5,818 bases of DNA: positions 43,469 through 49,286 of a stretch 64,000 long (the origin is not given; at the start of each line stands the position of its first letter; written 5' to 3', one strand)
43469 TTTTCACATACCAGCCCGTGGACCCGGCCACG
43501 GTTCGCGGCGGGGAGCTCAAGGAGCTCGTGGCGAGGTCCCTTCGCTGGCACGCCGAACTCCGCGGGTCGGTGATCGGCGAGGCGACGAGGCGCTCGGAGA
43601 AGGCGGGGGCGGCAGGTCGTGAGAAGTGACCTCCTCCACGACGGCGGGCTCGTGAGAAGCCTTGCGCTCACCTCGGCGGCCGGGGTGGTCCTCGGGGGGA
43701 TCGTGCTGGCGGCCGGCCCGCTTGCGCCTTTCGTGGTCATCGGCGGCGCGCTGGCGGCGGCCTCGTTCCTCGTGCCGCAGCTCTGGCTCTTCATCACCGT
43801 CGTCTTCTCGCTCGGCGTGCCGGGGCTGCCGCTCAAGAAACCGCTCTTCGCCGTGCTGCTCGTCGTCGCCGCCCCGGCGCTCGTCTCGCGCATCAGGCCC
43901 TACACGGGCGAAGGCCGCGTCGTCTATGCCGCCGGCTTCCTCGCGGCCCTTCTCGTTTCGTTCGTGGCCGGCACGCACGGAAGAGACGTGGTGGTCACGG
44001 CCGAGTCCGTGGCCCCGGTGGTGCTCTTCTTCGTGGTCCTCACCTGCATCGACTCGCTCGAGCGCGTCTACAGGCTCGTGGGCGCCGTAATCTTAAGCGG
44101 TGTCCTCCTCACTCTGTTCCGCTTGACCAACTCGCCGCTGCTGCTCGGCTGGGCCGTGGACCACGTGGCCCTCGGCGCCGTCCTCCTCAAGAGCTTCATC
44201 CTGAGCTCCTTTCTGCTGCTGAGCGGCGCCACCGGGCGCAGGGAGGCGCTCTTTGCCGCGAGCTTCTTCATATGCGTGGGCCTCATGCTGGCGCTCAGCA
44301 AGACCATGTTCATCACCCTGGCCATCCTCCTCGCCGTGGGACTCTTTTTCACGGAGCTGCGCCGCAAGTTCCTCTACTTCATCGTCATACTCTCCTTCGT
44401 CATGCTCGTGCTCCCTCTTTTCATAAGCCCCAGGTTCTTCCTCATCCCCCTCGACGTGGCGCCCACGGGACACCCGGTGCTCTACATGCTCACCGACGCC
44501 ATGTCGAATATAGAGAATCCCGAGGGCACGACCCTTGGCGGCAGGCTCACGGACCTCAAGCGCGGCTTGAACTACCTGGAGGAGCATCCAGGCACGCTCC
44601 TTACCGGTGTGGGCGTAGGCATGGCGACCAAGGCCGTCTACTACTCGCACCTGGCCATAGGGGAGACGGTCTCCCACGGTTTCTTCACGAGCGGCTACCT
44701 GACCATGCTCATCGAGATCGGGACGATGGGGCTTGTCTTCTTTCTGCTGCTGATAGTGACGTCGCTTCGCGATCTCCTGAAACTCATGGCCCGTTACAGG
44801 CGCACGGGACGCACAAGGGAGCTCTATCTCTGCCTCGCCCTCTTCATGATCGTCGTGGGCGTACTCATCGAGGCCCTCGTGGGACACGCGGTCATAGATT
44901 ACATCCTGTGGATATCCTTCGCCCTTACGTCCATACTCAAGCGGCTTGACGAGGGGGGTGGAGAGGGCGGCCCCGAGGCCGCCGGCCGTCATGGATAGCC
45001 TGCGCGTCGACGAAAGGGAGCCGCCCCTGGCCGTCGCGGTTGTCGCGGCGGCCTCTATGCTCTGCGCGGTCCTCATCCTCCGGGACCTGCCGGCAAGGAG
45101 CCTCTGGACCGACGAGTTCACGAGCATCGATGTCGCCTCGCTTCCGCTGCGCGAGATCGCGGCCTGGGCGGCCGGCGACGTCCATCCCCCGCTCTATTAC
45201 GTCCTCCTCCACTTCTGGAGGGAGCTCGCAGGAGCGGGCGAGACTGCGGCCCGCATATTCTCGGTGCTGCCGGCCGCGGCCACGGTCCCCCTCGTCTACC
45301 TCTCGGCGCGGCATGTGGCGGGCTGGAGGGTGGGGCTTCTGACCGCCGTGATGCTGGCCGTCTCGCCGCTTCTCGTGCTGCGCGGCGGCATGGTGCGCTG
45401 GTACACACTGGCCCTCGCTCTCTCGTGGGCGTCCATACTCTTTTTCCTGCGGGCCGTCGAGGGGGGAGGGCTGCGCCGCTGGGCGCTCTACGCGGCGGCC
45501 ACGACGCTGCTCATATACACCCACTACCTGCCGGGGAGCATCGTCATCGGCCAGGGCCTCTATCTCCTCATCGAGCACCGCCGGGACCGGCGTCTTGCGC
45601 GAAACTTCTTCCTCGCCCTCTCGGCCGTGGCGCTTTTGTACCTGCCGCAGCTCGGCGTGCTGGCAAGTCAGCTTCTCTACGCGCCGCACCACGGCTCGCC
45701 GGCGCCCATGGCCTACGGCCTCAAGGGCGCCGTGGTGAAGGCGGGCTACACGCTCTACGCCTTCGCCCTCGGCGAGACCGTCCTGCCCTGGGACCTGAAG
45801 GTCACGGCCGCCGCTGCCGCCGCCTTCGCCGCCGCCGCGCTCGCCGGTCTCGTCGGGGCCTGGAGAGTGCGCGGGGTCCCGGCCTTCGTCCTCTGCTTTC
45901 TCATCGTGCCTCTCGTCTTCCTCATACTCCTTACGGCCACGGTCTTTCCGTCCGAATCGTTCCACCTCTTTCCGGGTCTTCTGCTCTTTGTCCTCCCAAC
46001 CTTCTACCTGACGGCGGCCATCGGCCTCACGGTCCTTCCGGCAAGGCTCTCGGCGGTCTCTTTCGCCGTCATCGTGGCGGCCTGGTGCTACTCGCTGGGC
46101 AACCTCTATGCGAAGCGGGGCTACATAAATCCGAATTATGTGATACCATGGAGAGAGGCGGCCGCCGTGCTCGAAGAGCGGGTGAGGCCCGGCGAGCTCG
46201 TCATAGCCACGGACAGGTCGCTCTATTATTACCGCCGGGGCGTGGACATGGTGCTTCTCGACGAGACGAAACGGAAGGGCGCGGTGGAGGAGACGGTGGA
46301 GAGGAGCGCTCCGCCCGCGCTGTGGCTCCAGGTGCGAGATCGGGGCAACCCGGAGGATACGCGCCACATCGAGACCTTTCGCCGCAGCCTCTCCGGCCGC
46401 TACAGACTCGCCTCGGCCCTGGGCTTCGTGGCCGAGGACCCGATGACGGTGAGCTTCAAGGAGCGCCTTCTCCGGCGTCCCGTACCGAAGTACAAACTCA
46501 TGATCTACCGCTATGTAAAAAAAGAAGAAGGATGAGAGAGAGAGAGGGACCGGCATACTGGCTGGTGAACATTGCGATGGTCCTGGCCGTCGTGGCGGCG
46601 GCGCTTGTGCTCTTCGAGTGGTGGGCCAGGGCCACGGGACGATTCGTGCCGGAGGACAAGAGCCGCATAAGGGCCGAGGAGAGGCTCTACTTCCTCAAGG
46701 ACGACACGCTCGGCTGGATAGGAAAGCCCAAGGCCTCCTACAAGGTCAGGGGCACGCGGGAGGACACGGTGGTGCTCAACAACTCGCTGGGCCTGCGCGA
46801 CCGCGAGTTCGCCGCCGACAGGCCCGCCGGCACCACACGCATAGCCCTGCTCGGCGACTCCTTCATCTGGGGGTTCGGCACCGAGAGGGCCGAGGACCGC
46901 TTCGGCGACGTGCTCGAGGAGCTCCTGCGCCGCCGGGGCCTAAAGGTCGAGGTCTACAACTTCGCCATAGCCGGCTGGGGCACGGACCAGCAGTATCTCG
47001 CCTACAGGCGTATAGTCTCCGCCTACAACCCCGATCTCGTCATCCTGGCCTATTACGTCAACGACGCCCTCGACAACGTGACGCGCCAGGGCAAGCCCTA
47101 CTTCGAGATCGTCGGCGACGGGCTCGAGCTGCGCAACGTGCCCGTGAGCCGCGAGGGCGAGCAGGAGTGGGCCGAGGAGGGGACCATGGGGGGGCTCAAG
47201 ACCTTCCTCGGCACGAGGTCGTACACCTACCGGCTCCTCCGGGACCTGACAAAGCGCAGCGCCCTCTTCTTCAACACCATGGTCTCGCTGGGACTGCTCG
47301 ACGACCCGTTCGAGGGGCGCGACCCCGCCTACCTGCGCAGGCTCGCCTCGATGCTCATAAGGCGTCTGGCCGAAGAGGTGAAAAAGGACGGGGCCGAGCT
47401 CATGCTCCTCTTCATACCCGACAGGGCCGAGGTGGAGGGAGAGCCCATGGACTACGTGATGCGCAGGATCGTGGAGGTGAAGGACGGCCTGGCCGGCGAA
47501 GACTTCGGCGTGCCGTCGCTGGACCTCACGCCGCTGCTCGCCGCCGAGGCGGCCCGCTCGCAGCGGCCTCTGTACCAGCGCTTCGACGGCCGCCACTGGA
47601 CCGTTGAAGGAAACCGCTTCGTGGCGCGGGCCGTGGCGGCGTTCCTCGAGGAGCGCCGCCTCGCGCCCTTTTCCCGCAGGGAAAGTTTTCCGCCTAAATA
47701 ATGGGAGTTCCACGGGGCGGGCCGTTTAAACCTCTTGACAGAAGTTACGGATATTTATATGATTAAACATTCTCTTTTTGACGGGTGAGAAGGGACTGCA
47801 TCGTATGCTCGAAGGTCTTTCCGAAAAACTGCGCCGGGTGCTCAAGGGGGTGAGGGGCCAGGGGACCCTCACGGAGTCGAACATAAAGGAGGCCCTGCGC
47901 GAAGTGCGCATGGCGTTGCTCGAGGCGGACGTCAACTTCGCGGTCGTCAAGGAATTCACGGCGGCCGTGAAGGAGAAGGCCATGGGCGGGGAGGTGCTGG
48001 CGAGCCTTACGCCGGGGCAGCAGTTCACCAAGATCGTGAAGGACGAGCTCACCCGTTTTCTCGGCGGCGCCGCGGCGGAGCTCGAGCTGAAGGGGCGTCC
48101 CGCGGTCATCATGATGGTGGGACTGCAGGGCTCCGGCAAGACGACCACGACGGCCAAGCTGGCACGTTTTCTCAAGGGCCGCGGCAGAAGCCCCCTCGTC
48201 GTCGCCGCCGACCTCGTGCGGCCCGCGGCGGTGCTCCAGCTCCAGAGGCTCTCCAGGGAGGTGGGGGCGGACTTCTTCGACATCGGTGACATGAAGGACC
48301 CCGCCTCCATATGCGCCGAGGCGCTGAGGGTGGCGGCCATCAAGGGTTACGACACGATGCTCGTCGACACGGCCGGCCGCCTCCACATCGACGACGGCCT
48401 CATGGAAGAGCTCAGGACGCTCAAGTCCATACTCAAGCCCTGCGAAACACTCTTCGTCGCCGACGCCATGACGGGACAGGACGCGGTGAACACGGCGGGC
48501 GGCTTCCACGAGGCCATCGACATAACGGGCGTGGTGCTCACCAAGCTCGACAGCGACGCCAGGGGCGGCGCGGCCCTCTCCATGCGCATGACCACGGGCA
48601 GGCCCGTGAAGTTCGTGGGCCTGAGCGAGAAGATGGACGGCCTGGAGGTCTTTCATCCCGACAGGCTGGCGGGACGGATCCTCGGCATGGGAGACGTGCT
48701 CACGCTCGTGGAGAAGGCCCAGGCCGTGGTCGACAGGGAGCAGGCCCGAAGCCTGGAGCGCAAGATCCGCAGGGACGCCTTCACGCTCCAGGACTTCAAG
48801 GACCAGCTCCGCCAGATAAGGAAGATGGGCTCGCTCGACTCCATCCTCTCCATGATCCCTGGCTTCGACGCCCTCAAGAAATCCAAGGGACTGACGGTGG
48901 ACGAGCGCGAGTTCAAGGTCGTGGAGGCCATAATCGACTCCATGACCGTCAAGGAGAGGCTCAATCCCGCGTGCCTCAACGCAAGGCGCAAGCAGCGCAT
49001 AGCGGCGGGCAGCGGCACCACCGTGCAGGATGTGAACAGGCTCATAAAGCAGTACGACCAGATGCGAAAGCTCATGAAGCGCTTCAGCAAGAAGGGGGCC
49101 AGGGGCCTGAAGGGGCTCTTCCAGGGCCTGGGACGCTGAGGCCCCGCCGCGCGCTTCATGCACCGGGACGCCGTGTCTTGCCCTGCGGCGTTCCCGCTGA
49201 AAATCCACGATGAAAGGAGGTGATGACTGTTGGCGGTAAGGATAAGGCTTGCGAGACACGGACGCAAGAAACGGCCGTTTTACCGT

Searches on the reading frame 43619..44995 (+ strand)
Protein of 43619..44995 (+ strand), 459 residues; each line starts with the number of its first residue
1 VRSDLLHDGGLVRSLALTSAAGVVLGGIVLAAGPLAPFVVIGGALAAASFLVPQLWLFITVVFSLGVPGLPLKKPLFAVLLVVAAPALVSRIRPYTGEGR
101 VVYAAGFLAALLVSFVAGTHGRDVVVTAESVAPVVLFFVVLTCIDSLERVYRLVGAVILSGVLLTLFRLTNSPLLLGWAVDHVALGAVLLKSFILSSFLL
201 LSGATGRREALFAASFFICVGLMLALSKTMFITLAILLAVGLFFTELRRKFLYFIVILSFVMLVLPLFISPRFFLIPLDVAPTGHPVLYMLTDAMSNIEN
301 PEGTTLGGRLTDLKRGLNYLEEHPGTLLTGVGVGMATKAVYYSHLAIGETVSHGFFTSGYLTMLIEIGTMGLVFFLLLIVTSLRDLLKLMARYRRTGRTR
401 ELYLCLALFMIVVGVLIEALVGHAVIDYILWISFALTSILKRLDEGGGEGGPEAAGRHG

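Call 13: search_protein_families(library=pfam, proteins=[window:43619-44995:+], max_evalue=0.001)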
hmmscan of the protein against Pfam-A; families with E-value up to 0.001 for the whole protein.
window:43619-44995:+ (459 aa): 1 family
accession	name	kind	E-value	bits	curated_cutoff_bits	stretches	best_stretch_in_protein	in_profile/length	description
PF04932.20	Wzy_C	-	1.1e-10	41.9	31.7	1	214-376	2-149/149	O-Antigen ligase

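Call 41: search_protein_families(library=ncbifam, proteins=[window:43619-44995:+], max_evalue=0.00001)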
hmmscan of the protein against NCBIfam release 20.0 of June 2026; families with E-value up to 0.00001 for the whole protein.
window:43619-44995:+ (459 aa): 0 families

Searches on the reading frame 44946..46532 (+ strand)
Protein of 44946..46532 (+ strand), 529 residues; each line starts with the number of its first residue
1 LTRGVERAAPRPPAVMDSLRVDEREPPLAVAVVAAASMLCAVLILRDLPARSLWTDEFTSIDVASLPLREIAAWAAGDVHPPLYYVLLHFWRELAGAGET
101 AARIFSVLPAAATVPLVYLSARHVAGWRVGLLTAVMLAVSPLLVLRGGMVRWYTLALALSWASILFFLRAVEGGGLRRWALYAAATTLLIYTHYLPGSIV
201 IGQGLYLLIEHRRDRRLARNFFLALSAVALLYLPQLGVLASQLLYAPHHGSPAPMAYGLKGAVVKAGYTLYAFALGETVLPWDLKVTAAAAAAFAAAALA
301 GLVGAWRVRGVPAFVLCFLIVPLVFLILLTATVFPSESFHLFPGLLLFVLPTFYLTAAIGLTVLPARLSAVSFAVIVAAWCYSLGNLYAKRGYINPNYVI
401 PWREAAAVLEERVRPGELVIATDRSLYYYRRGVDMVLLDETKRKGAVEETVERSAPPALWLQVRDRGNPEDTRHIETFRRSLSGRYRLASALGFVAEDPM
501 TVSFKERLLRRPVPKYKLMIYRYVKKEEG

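Call 13: search_protein_families(library=pfam, proteins=[window:44946-46532:+], max_evalue=0.001)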
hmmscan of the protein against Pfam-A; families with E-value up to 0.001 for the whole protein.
window:44946-46532:+ (529 aa): 1 family
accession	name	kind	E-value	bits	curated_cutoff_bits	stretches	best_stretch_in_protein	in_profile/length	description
PF13231.12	PMT_2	-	5.8e-16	59.5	26.1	1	80-233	2-154/160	Dolichyl-phosphate-mannose-protein mannosyltransferase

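Call 98: search_solved_structures(query=window:44946-46532:+, max_evalue=0.01)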
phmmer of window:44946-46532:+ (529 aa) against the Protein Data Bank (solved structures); distinct sequences matched with E-value up to 0.01: 0.

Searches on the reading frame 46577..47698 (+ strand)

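Call 13: search_protein_families(library=pfam, proteins=[window:46577-47698:+], max_evalue=0.001)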
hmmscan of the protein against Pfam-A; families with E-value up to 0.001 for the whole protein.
window:46577-47698:+ (374 aa): 3 families
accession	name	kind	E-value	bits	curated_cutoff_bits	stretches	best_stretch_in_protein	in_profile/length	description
PF00657.28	Lipase_GDSL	-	1.9e-13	51.5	23.6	1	89-168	1-93/208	GDSL-like Lipase/Acylhydrolase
PF13472.12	Lipase_GDSL_2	-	1.1e-12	49.3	32.9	1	91-347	1-177/178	GDSL-like Lipase/Acylhydrolase family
PF16822.11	ALGX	-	6.7e-11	42.8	26.5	1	259-360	30-133/268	SGNH hydrolase-like domain, acetyltransferase AlgX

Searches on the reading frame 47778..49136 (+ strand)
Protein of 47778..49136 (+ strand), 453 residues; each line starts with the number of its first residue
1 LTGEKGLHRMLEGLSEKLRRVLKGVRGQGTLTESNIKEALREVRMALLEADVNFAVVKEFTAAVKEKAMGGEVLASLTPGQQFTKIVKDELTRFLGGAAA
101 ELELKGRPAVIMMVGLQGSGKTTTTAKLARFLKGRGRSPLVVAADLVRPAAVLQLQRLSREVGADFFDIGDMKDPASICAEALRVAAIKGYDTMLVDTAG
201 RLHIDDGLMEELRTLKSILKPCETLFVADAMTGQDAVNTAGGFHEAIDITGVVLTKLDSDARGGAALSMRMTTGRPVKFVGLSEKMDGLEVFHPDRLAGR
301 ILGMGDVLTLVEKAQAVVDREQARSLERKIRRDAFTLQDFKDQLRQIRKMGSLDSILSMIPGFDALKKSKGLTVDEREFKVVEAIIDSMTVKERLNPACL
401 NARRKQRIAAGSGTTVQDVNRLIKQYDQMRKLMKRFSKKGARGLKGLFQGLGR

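Call 13: search_protein_families(library=pfam, proteins=[window:47778-49136:+], max_evalue=0.001)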
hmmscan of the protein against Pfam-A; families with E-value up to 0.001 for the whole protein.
window:47778-49136:+ (453 aa): 8 families
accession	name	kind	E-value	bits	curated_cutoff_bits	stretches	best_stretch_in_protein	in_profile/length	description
PF00448.28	SRP54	-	1.4e-68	230.9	22.7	1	108-303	1-196/196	SRP54-type protein, GTPase domain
PF02978.25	SRP_SPB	-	8.7e-36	122.6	27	1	335-433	2-91/91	Signal peptide binding domain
PF02881.24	SRP54_N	-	5.8e-23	81.3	22.4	1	14-91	1-75/75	SRP54-type protein, helical bundle domain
PF01656.29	CbiA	-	1.7e-06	28.5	25.4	1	118-269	9-95/125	CobQ/CobB/MinD/ParA nucleotide binding domain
PF06414.18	Zeta_toxin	-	9.7e-06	25.6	22.3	1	105-149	13-56/199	Zeta toxin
PF13401.12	AAA_22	-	6.2e-05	23.8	27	1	109-218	6-110/130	AAA domain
PF01591.24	6PF2K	-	0.00051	19.9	27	1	105-136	10-41/223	6-phosphofructo-2-kinase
PF13671.12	AAA_33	-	0.00055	20.7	27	0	110-145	1-31/143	AAA domain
